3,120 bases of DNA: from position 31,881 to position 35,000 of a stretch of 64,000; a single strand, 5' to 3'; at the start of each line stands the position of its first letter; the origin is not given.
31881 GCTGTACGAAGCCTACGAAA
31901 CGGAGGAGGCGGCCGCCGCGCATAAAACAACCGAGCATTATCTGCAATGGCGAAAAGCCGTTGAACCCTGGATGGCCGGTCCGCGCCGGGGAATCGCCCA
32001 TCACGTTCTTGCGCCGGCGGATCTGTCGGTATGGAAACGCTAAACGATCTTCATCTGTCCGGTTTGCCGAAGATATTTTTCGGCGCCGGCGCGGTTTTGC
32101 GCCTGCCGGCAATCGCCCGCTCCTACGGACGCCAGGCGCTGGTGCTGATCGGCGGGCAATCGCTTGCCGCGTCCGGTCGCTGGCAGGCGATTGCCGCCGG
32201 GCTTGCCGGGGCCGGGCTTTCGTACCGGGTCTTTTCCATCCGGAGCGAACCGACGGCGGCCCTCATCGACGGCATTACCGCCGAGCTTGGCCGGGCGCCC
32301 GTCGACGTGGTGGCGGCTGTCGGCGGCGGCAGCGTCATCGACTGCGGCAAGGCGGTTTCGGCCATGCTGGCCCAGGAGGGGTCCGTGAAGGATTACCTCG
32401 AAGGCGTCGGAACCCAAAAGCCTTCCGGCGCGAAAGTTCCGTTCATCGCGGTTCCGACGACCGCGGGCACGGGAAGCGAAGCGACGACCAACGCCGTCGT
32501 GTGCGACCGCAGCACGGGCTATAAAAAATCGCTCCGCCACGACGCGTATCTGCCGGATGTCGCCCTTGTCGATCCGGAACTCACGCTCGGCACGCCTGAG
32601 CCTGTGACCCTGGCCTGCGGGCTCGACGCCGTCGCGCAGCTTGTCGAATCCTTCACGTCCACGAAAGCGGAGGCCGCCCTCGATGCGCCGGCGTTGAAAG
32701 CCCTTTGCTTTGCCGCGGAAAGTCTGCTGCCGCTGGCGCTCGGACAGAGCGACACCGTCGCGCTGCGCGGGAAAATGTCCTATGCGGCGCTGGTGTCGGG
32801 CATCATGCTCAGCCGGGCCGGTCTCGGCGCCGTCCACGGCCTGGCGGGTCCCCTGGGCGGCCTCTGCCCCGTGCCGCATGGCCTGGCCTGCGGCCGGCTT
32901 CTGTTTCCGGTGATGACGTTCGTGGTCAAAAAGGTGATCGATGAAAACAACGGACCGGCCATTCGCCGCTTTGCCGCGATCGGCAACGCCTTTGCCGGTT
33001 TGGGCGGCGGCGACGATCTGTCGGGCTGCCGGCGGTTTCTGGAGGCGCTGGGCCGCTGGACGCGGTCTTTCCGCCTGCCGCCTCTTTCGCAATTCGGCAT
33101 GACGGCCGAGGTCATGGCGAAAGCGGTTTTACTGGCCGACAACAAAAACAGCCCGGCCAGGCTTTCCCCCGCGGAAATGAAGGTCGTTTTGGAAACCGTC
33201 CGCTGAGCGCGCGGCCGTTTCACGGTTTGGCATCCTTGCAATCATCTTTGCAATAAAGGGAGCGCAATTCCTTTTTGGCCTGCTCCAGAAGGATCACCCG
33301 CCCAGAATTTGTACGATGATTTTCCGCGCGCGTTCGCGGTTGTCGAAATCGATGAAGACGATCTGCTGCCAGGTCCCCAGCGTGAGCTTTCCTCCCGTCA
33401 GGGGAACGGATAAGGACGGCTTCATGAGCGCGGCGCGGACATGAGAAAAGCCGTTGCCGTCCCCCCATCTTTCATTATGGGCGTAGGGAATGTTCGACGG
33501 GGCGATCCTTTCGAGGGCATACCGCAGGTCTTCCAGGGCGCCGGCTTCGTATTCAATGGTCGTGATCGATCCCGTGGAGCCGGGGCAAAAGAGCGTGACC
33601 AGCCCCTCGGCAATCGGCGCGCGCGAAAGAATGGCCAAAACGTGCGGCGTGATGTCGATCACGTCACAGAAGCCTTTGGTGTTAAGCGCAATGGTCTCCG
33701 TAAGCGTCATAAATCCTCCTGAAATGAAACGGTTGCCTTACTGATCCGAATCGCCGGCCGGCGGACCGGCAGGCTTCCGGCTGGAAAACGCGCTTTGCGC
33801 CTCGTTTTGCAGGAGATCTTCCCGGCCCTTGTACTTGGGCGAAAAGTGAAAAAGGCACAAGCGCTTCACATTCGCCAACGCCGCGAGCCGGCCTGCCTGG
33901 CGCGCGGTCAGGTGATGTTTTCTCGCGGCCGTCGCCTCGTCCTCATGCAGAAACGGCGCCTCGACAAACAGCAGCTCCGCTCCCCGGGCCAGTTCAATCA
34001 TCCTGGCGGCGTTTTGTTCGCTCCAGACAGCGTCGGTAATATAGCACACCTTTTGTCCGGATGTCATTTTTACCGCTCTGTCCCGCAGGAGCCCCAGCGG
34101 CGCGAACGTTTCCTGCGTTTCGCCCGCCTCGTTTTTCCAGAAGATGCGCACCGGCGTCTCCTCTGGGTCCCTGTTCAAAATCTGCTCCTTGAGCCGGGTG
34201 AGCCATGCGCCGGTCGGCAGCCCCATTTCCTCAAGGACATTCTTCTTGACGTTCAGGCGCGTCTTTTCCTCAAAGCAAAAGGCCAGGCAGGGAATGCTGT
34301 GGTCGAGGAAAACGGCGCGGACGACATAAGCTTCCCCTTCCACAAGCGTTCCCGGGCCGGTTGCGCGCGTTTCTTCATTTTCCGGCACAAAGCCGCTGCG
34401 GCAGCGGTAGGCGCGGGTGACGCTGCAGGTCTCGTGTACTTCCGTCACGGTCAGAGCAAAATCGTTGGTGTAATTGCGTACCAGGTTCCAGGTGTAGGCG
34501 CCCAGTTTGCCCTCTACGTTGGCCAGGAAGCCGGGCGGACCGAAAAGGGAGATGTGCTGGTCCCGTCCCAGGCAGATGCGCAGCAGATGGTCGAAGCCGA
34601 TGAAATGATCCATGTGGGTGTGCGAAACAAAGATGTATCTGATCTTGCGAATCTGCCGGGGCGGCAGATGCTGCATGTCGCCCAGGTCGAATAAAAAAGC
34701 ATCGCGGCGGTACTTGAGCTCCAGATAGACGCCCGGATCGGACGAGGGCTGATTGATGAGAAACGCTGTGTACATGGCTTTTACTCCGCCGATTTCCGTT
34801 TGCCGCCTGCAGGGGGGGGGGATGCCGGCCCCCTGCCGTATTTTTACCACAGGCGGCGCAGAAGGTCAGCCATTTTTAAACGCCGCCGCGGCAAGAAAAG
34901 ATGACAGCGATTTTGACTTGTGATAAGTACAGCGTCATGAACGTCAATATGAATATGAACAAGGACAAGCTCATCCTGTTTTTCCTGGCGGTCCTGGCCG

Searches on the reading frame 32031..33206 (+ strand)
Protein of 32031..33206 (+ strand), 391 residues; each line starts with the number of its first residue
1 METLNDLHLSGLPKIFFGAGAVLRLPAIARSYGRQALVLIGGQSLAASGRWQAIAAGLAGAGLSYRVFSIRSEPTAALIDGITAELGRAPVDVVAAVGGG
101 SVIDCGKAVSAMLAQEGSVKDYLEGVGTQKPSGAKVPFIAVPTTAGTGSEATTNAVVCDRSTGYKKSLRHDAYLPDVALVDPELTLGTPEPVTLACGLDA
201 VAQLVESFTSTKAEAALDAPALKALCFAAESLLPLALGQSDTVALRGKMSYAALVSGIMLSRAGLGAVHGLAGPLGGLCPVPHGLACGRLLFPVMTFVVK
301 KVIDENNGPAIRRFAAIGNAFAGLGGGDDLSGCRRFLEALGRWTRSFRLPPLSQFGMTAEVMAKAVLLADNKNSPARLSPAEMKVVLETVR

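Call 69: search_protein_families(library=pfam, proteins=[window:32031-33206:+], max_evalue=0.000001)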
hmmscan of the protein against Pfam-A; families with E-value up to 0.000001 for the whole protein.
window:32031-33206:+ (391 aa): 3 families
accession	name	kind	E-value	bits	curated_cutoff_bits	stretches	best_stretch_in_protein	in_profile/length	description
PF00465.25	Fe-ADH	-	1.1e-43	149.2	31.3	1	14-182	3-168/168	Iron-containing alcohol dehydrogenase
PF25137.1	ADH_Fe_C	-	1.7e-17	64.2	27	1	194-370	2-169/194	Fe-containing alcohol dehydrogenase family, C-terminal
PF13685.12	Fe-ADH_2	-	2e-09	38.1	28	1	17-112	2-96/149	Iron-containing alcohol dehydrogenase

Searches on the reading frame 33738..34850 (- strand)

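Call 69: search_protein_families(library=pfam, proteins=[window:33738-34850:-], max_evalue=0.000001)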
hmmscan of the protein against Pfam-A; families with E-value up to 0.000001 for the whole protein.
window:33738-34850:- (370 aa): 1 family
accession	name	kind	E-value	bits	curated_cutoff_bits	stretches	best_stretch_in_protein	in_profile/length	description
PF12706.13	Lactamase_B_2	-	2.4e-16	60.4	27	1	261-336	131-200/200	Beta-lactamase superfamily domain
